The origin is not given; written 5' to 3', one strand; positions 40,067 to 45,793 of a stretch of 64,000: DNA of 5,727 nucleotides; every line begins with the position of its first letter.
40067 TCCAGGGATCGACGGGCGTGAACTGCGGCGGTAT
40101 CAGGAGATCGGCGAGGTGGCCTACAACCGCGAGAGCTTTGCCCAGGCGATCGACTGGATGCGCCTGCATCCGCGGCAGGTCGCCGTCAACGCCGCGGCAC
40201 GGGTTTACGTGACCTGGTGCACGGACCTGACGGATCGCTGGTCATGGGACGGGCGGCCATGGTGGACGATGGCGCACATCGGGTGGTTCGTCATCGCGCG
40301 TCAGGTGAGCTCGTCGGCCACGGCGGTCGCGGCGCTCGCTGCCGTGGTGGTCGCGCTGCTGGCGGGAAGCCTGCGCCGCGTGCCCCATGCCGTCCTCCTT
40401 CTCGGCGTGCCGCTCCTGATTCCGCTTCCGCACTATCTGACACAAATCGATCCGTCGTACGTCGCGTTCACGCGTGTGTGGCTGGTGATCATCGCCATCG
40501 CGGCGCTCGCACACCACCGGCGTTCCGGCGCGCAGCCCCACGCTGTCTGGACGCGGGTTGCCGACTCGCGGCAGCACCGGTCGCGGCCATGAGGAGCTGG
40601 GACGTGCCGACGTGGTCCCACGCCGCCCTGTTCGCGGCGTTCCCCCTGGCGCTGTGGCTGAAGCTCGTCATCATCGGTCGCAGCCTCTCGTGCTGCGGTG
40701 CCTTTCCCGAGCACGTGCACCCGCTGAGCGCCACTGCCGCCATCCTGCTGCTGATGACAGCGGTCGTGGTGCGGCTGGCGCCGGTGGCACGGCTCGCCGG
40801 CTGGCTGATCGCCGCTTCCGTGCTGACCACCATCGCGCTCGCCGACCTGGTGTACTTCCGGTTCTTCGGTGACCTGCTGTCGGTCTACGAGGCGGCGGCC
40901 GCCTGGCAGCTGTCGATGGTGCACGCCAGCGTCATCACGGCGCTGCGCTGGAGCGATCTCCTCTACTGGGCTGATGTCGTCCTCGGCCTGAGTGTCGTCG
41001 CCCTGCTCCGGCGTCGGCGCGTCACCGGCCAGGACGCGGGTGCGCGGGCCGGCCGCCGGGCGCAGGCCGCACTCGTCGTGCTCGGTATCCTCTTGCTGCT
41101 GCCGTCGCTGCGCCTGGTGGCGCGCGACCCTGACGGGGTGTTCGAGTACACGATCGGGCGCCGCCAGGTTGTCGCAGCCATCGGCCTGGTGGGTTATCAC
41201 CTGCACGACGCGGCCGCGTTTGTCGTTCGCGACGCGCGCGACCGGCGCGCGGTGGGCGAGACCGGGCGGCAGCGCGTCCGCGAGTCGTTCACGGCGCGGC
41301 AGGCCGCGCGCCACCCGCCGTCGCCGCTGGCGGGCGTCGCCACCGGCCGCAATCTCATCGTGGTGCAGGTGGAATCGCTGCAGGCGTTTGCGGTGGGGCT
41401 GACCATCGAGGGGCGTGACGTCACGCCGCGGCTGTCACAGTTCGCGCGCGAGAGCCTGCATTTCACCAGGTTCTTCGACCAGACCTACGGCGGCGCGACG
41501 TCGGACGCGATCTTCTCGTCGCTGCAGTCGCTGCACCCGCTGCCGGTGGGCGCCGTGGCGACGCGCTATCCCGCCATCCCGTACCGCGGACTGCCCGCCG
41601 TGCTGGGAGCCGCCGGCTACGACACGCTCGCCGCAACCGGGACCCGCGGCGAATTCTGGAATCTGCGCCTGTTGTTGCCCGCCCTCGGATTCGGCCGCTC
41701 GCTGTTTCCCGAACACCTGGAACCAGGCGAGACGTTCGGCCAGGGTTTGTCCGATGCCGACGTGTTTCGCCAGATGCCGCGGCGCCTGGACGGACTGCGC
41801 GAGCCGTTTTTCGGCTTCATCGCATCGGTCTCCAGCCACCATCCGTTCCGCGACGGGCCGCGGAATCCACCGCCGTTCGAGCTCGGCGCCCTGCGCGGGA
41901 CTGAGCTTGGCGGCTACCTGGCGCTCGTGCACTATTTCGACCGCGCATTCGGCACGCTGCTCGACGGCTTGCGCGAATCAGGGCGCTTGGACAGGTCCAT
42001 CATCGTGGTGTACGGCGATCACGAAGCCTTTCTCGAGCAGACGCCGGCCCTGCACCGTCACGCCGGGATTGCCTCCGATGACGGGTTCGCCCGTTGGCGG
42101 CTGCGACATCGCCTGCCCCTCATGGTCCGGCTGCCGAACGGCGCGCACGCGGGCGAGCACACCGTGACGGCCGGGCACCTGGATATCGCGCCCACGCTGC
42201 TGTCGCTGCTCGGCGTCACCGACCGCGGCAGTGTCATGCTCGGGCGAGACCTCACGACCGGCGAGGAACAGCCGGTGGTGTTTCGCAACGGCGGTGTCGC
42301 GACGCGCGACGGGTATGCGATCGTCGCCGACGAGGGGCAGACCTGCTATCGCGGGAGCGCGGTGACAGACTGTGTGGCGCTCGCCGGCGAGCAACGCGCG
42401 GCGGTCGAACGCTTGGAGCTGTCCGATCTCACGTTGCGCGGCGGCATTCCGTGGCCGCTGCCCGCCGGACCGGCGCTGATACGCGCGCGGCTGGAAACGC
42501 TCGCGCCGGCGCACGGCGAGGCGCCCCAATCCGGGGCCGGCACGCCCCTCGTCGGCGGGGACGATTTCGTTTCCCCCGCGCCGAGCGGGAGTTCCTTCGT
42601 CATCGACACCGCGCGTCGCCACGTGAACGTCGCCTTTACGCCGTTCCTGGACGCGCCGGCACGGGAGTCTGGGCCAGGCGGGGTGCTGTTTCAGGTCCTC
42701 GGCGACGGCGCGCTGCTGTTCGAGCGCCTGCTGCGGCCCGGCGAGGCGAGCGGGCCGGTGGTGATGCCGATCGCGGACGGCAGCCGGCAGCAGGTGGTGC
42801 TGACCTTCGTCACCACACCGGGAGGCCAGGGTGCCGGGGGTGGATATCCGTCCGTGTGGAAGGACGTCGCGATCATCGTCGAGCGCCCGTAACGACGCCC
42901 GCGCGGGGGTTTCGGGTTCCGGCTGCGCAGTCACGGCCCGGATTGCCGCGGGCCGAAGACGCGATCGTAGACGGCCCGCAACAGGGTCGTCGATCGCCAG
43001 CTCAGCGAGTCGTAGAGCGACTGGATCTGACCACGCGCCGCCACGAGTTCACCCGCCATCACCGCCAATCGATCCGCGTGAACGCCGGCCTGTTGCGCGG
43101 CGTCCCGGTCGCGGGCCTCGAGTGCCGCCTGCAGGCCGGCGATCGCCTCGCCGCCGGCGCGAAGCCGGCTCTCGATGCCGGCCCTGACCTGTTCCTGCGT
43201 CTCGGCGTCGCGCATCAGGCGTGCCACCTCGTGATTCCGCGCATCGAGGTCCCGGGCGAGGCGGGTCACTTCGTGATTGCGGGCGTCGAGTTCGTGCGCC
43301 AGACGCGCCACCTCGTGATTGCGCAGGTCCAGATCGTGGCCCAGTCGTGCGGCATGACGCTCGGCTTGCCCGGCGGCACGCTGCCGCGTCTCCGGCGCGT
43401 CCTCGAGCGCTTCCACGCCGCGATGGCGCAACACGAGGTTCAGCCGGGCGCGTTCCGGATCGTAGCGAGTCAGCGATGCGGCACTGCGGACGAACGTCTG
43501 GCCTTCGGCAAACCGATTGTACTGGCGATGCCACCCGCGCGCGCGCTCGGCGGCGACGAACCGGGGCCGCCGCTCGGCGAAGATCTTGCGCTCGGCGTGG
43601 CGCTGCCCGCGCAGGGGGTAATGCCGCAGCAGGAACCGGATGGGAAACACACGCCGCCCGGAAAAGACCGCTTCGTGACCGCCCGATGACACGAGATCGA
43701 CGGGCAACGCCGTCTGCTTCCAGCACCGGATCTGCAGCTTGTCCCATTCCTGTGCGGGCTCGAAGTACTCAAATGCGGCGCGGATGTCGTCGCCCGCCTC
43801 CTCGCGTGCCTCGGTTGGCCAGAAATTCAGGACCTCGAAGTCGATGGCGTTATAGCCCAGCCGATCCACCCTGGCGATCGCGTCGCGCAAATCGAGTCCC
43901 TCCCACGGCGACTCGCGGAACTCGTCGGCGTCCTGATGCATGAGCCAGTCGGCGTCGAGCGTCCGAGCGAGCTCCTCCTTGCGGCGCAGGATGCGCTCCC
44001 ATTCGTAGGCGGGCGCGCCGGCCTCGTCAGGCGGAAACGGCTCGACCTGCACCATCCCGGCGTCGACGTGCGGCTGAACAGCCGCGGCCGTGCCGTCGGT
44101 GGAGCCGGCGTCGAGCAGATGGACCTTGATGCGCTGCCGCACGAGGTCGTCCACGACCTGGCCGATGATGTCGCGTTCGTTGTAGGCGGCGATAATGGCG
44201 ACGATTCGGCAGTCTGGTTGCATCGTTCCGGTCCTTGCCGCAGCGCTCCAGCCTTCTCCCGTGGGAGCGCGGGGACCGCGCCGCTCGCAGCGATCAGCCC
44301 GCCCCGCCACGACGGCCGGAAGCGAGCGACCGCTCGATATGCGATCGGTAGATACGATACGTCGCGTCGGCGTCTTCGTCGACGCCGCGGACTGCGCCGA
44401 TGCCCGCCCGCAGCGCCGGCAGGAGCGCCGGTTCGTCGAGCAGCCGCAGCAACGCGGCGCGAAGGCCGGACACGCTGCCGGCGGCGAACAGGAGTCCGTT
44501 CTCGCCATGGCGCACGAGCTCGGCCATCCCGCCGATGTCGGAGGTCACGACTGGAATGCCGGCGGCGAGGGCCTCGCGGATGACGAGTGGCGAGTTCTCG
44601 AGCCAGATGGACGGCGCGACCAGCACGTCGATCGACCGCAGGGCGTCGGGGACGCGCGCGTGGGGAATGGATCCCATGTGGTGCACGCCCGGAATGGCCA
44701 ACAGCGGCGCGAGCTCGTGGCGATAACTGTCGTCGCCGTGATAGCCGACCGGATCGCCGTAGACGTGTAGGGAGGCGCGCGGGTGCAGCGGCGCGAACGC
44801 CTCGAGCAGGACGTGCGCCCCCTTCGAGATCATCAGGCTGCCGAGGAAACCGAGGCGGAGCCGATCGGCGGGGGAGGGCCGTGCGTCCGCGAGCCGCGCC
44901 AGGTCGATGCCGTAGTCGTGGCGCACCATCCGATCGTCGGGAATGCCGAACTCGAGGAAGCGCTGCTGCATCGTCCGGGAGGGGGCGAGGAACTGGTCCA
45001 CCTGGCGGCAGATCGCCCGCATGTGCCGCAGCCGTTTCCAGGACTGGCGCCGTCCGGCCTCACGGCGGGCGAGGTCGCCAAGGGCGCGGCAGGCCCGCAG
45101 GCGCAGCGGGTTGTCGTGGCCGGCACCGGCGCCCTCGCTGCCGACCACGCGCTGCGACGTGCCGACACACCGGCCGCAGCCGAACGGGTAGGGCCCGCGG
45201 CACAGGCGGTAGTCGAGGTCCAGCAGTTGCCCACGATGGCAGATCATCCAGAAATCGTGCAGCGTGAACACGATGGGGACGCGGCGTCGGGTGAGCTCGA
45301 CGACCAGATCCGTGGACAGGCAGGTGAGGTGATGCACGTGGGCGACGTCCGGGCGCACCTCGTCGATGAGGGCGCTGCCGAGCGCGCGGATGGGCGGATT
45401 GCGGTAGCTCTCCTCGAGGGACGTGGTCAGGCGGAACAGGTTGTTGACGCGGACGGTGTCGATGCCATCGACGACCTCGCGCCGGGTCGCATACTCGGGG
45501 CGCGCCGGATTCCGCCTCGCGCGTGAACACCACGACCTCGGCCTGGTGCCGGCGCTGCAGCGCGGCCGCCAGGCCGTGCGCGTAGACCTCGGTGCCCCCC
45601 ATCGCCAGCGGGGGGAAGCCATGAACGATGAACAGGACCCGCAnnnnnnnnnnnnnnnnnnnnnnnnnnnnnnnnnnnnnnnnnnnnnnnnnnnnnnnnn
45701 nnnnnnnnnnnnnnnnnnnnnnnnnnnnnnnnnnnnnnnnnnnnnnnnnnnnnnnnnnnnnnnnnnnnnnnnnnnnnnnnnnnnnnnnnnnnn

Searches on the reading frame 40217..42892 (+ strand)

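Call 11: search_protein_families(library=pfam, max_evalue=0.01, proteins=[window:40217-42892:+])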
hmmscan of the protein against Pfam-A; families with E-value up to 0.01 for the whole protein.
window:40217-42892:+ (891 aa): 1 family
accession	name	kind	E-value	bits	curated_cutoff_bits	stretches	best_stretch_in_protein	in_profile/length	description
PF00884.28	Sulfatase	-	2.8e-31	109.4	25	1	378-667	1-301/301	Sulfatase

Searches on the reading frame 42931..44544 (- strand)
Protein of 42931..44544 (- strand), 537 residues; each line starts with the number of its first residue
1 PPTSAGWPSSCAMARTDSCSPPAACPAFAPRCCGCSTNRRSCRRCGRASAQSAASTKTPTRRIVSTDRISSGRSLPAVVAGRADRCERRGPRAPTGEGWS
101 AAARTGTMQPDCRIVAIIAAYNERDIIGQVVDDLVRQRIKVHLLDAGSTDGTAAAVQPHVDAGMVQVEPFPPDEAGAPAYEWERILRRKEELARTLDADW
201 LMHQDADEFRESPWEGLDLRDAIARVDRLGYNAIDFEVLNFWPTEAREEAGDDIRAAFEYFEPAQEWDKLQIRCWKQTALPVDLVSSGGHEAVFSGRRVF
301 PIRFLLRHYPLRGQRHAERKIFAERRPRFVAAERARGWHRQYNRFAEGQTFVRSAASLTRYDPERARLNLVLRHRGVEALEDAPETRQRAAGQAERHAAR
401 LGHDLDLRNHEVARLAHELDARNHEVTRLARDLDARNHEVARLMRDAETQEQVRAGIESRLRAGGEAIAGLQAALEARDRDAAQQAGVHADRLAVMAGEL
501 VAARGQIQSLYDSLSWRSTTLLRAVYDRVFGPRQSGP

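Call 12: search_protein_families(library=pfam, max_evalue=0.001, proteins=[window:42931-44544:-])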
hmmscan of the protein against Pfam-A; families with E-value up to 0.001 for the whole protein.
window:42931-44544:- (537 aa): 3 families
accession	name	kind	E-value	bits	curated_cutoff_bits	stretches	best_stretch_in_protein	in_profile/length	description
PF00535.33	Glycos_transf_2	-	1.9e-06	28.4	23.3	1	117-160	3-49/168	Glycosyl transferase family 2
PF13704.12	Glyco_tranf_2_4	-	7.3e-06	26.8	27.5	1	122-209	2-83/98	Glycosyl transferase family 2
PF00261.25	Tropomyosin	-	7.1e-05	22.8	38.6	1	381-507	12-148/242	Tropomyosin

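Call 17: search_protein_families(library=ncbifam, max_evalue=0.01, proteins=[window:42931-44223:-])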
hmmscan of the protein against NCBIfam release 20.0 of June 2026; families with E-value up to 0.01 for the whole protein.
window:42931-44223:- (430 aa): 4 families
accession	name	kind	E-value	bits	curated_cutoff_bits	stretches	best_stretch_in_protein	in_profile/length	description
NF052320.1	Cbp1_fam_LP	subfamily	6.1e-05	22.7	90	1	270-350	104-184/286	Cbp1 family collagen-binding glycoprotein adhesin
NF058614.1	PPMAGASynPpgS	equivalog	0.0021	17.5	370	1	9-50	4-45/226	polyprenyl-phospho-N-acetylgalactosaminyl synthase PpgS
TIGR03469.1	HpnB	hypoth_equivalog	0.0024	17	379.25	1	6-50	45-93/386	hopene-associated glycosyltransferase HpnB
TIGR02168.1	SMC_prok_B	equivalog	0.0039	15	567.35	1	270-378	716-824/1181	chromosome segregation protein SMC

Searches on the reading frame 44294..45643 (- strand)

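Call 12: search_protein_families(library=pfam, max_evalue=0.001, proteins=[window:44294-45643:-])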
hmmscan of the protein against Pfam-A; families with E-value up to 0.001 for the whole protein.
window:44294-45643:- (449 aa): 6 families
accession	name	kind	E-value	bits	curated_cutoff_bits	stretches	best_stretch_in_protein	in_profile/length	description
PF13692.12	Glyco_trans_1_4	-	2.8e-28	99.4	27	1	263-403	3-141/142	Glycosyl transferases group 1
PF00534.26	Glycos_transf_1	-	4e-27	95.3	26.4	1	257-406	11-160/172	Glycosyl transferases group 1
PF13439.12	Glyco_transf_4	-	5.4e-14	53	28.5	2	75-141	51-116/170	Glycosyltransferase Family 4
PF13579.12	Glyco_trans_4_4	-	1.3e-09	39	29.7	1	48-241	27-154/158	Glycosyl transferase 4-like domain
PF20706.3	GT4-conflict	-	1e-05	25.2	26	1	222-379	154-322/385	Family 4 Glycosyltransferase in conflict systems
PF13524.12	Glyco_trans_1_2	-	1.4e-05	25.5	25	1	282-411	8-121/144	Glycosyl transferase-like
